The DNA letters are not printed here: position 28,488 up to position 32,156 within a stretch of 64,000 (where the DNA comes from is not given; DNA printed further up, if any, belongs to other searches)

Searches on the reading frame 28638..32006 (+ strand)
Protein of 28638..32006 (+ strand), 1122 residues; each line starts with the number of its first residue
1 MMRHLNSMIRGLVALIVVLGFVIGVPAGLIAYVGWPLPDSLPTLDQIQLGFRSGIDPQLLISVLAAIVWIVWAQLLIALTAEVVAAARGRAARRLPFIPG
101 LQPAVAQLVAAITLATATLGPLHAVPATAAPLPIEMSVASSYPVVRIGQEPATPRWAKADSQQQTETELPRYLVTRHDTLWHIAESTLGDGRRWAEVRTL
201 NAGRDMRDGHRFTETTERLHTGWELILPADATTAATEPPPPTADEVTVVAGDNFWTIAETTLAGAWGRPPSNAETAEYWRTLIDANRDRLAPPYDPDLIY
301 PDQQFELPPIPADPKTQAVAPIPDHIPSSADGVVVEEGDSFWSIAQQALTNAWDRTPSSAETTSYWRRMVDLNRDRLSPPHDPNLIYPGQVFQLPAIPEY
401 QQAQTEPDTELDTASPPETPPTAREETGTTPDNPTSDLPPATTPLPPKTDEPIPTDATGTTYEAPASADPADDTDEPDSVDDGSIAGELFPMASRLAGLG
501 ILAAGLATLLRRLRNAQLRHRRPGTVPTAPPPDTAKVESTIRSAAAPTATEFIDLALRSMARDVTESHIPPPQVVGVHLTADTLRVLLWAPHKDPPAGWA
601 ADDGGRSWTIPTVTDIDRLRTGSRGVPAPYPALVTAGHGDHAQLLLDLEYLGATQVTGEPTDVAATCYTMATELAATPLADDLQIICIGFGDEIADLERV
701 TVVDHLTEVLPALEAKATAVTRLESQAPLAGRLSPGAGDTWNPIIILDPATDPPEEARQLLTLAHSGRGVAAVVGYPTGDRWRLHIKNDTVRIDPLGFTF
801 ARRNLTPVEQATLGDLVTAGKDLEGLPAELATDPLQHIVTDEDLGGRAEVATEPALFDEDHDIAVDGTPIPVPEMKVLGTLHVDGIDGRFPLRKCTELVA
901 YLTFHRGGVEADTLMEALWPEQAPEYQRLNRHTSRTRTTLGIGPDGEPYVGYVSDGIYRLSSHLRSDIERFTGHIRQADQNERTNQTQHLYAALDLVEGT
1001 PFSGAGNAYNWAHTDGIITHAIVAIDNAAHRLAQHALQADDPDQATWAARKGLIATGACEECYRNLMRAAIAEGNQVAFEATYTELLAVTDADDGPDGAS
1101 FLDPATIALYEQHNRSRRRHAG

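Call 9: search_protein_families(library=pfam, proteins=[window:28638-32006:+], max_evalue=0.01)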
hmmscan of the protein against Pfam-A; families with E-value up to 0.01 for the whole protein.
window:28638-32006:+ (1122 aa): 1 family
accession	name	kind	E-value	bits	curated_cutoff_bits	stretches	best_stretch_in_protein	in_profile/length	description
PF01476.26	LysM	-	1.6e-08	34.8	20.9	0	334-395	2-43/43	LysM domain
